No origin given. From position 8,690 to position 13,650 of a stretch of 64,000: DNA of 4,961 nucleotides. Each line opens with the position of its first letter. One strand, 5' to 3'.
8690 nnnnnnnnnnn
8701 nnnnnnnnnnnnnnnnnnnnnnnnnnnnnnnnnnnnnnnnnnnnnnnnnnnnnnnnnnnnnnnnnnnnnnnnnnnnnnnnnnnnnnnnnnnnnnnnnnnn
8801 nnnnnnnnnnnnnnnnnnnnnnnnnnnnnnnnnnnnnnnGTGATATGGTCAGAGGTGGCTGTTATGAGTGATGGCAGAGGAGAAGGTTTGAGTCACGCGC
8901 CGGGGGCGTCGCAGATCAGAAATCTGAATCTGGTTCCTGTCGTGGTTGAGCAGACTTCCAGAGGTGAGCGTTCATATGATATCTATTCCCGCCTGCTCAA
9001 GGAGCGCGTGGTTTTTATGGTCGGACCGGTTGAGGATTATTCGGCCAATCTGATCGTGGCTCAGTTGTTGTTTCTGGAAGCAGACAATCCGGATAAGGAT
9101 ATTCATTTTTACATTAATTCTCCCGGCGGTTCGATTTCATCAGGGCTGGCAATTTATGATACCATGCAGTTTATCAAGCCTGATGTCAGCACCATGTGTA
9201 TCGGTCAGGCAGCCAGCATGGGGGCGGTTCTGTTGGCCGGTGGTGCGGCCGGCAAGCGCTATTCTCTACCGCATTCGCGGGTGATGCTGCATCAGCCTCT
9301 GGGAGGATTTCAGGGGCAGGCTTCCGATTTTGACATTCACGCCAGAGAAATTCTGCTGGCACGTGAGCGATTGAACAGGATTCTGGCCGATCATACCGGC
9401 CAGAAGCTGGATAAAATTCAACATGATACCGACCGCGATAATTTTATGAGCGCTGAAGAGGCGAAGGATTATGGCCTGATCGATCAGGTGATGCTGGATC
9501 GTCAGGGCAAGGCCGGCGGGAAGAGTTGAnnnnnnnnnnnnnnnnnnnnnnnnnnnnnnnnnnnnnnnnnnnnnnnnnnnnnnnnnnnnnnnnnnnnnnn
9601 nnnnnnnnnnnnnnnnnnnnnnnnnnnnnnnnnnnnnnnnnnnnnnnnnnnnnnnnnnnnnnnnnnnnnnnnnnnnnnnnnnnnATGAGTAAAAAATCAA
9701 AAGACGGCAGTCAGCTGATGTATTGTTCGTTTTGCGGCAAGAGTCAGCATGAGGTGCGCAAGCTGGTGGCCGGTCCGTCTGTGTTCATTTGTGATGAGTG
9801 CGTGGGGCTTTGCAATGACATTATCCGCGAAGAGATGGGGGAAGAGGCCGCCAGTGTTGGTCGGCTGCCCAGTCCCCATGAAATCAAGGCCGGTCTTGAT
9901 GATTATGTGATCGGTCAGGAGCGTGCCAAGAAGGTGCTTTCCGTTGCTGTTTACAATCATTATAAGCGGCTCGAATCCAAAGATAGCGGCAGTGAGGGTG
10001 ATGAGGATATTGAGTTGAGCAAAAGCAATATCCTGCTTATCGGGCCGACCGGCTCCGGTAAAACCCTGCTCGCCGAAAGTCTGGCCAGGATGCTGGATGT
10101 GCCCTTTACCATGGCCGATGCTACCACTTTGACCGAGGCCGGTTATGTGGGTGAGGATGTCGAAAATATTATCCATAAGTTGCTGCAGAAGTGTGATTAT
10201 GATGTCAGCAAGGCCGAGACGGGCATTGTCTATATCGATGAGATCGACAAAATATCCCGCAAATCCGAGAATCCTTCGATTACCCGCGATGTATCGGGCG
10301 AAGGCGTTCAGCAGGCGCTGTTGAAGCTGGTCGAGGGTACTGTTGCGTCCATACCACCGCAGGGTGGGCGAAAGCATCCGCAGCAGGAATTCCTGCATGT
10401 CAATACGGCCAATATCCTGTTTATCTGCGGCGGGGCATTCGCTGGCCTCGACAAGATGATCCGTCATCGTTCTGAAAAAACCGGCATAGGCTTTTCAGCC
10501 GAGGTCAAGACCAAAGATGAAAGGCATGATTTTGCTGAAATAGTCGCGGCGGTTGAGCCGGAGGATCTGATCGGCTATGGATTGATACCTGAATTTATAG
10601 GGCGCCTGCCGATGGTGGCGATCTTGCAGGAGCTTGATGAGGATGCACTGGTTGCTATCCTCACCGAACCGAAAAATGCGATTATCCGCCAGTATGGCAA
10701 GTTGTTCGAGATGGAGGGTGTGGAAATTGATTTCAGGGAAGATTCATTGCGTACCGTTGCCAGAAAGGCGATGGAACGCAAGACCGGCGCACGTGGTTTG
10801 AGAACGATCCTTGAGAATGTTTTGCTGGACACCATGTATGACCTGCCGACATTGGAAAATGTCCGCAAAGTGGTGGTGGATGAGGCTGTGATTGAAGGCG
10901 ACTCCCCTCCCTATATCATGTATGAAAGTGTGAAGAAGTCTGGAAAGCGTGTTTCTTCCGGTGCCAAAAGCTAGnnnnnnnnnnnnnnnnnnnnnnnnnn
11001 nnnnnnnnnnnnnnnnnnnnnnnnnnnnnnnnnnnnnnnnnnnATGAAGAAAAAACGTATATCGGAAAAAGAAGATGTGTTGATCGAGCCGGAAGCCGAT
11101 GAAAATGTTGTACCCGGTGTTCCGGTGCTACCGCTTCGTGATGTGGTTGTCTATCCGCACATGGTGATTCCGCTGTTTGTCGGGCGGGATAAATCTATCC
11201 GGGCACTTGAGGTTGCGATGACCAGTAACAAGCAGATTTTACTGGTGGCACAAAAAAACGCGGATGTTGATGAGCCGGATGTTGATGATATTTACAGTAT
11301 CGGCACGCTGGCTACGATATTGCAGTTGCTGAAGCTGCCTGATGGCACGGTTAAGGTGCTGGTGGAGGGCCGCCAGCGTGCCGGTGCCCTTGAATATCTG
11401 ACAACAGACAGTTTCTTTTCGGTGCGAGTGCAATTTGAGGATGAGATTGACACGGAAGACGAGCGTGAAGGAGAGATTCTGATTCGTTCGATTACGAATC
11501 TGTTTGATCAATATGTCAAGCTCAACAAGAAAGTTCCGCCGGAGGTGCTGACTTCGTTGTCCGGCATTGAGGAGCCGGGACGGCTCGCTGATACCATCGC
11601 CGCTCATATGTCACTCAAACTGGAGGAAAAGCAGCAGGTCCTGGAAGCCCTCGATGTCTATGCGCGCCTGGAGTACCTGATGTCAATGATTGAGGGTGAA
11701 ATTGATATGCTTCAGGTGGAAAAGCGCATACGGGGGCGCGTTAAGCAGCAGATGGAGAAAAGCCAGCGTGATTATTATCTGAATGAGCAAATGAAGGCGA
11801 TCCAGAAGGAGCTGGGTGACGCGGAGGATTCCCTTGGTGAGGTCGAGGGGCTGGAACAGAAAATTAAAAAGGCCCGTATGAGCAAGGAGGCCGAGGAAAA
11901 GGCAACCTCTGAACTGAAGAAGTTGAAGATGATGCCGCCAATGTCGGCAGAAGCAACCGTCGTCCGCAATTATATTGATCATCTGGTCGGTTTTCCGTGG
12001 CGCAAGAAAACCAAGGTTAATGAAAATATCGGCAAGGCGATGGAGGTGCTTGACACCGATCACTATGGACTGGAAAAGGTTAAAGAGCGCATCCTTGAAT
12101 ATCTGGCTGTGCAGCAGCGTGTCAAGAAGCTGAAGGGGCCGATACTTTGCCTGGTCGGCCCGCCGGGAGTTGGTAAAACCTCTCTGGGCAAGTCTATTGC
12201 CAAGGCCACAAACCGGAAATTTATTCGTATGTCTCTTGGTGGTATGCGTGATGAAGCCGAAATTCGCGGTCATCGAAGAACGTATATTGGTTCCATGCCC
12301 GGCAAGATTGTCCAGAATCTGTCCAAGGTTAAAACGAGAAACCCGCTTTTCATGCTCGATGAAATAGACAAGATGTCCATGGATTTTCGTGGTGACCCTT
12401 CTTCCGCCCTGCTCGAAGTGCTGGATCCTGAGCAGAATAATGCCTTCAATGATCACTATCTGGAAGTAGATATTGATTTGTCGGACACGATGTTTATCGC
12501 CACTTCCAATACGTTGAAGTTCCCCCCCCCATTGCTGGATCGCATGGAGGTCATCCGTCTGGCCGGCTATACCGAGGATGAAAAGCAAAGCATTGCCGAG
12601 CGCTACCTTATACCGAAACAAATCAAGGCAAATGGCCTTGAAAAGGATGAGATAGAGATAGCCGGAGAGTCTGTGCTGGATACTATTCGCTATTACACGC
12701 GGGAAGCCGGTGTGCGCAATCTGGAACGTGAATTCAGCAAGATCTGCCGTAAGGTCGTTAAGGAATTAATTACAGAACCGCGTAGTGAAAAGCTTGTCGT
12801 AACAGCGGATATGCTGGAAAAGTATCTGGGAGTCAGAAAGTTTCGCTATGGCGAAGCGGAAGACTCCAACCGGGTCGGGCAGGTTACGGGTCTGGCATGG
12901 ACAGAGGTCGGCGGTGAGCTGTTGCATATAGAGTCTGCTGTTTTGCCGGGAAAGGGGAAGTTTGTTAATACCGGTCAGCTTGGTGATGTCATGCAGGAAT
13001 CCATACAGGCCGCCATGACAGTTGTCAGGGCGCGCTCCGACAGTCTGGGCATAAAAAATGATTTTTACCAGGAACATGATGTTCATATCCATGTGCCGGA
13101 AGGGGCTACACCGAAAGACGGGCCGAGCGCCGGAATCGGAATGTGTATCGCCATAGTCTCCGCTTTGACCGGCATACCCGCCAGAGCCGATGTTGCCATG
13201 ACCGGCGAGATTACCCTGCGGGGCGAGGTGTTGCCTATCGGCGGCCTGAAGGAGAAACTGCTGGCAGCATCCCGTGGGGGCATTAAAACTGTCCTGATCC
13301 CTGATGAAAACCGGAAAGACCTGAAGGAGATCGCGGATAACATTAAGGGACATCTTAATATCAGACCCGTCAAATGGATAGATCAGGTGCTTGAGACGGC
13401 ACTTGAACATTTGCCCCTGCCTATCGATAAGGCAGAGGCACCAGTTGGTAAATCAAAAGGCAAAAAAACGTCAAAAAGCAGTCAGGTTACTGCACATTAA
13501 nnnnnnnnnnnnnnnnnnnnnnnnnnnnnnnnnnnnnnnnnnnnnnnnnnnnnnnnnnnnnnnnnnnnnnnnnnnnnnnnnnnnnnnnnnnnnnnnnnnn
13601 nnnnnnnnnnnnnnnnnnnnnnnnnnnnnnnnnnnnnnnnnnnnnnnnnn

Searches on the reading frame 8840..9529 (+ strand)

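Call 39: search_protein_families(library=pfam, proteins=[window:8840-9529:+], max_evalue=0.01)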
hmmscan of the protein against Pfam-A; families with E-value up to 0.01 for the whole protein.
window:8840-9529:+ (229 aa): 1 family
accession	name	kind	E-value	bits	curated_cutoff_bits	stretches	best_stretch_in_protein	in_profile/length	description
PF00574.28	CLP_protease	-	4.1e-85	284.7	20.2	1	41-218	2-179/182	Clp protease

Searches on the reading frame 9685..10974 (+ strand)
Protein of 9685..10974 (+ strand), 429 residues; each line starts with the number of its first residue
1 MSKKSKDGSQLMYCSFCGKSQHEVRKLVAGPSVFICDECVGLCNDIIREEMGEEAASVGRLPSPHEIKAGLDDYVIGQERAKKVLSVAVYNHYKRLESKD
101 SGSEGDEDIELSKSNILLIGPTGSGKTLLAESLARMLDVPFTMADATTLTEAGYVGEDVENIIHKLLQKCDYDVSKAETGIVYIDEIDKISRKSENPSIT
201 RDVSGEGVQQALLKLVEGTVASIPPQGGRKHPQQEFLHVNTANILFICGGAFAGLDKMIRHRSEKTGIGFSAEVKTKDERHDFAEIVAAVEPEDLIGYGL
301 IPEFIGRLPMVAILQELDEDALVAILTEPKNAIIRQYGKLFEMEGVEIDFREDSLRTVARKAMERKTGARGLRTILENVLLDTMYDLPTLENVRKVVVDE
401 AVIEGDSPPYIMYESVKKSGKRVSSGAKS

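Call 39: search_protein_families(library=pfam, proteins=[window:9685-10974:+], max_evalue=0.01)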
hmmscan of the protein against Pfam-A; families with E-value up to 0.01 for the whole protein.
window:9685-10974:+ (429 aa): 18 families
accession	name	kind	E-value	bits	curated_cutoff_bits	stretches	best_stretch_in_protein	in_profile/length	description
PF07724.20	AAA_2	-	1.1e-32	113.8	27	1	113-310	3-165/166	AAA domain (Cdc48 subfamily)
PF06689.19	zf-C4_ClpX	-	4.5e-19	68.5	27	1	13-49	2-39/39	ClpX C4-type zinc finger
PF00004.35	AAA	-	3.1e-16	60.4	21.2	1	116-241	1-99/131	ATPase family associated with various cellular activities (AAA)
PF10431.15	ClpB_D2-small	-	2.4e-09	37.5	21.9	1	317-394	1-74/81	C-terminal, D2-small domain, of ClpB protein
PF07728.20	AAA_5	-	1.4e-06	28.8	22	1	115-192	1-80/139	AAA domain (dynein-related subfamily)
PF01078.27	Mg_chelatase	-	2e-06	27.8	20.3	1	114-146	23-54/207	Magnesium chelatase, subunit ChlI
PF13401.12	AAA_22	-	1.3e-05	25.9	27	1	112-190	4-96/130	AAA domain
PF05496.18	RuvB_N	-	1.4e-05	25.3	27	1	71-195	6-101/159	Holliday junction DNA helicase RuvB P-loop domain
PF00270.35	DEAD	-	0.0002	21.6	26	0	112-131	13-32/167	DEAD/DEAH box helicase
PF00493.29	MCM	-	0.00063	19.4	23.3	1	110-194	54-137/224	MCM P-loop domain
PF12775.13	AAA_7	-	0.00068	19.6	25.8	1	113-188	33-110/181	P-loop containing dynein motor region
PF13476.12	AAA_23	-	0.00093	20.3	27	1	105-137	11-43/201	AAA domain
PF13173.12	AAA_14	-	0.0013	19.2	27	1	115-192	4-76/129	AAA domain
PF00158.32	Sigma54_activat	-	0.0023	18.1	20.2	0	109-135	18-44/168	Sigma-54 interaction domain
PF13238.12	AAA_18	-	0.0028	18.5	29.4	1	116-153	1-25/128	AAA domain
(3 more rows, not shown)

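Call 75: list_cluster_members(proteins=[window:9685-10971:+, window:43701-44894:+, P0122, P0001])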
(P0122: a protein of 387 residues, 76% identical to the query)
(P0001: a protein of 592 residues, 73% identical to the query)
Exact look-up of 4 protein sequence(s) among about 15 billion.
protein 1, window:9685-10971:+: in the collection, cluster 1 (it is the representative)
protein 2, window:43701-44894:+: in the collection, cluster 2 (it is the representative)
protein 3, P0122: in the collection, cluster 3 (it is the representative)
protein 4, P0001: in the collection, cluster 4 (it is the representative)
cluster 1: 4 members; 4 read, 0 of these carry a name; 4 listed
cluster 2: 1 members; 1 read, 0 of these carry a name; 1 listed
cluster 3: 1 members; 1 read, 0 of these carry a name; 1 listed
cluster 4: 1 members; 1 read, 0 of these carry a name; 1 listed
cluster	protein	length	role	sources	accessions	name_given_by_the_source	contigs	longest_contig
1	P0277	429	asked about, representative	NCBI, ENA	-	-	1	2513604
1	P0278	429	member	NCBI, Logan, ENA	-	-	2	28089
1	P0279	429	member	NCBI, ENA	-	-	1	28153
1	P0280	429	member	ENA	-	-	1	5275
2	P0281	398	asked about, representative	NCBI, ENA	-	-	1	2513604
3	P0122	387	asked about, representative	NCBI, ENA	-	-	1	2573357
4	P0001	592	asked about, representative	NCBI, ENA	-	-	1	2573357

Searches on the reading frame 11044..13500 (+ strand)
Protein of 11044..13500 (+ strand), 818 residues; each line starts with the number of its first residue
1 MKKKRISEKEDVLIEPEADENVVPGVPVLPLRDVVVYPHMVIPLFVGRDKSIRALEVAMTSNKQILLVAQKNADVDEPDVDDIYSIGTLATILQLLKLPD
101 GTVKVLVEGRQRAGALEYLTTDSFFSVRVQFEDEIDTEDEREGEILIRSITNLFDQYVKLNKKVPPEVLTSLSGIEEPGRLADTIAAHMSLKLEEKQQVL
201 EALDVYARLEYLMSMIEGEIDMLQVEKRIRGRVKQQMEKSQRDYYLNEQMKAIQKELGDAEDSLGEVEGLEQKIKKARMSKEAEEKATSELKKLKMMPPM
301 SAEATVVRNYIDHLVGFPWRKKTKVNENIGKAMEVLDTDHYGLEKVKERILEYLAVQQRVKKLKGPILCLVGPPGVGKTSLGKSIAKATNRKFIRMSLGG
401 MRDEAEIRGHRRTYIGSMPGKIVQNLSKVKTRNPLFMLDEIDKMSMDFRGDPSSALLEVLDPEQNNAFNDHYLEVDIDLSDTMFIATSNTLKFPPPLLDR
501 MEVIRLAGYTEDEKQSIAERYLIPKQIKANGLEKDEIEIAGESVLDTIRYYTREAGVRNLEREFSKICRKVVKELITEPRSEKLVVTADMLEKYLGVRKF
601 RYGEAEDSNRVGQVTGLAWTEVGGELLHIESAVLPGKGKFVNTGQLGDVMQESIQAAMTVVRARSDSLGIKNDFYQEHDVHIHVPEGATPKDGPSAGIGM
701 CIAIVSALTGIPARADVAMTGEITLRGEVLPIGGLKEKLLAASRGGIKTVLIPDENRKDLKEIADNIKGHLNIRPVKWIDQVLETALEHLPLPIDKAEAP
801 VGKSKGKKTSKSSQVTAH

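Call 39: search_protein_families(library=pfam, proteins=[window:11044-13500:+], max_evalue=0.01)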
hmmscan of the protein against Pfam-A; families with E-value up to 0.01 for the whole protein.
window:11044-13500:+ (818 aa): 12 families
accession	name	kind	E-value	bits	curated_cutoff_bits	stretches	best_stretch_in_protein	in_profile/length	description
PF05362.19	Lon_C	-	6.6e-94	313.7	21.1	1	586-788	2-204/205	Lon protease (S16) C-terminal proteolytic domain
PF02190.22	LON_substr_bdg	-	9.9e-56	189.3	28.7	1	26-216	2-198/200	ATP-dependent protease La (LON) substrate-binding domain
PF00004.35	AAA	-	8.6e-23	81.7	21.2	1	368-506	1-128/131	ATPase family associated with various cellular activities (AAA)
PF22667.2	Lon_lid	-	8.3e-20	70.6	27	1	528-580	1-53/57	Lon protease AAA+ ATPase lid domain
PF07728.20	AAA_5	-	6.1e-08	33.2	22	1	368-500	2-138/139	AAA domain (dynein-related subfamily)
PF13541.12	ChlI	-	3.7e-07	30.5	27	1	651-756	23-121/121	Subunit ChlI of Mg-chelatase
PF08298.17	AAA_PrkA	-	1.4e-05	24.7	25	1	325-390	47-110/358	PrkA AAA domain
PF07724.20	AAA_2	-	0.00011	22.7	27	1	369-490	7-125/166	AAA domain (Cdc48 subfamily)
PF13401.12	AAA_22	-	0.00044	21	27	1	366-446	6-98/130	AAA domain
PF13191.12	AAA_16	-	0.00055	20.9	32.6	1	358-392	17-51/167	AAA ATPase domain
PF05496.18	RuvB_N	-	0.0012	19.1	27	1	339-394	8-62/159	Holliday junction DNA helicase RuvB P-loop domain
PF13173.12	AAA_14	-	0.0017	18.8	27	1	366-445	3-75/129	AAA domain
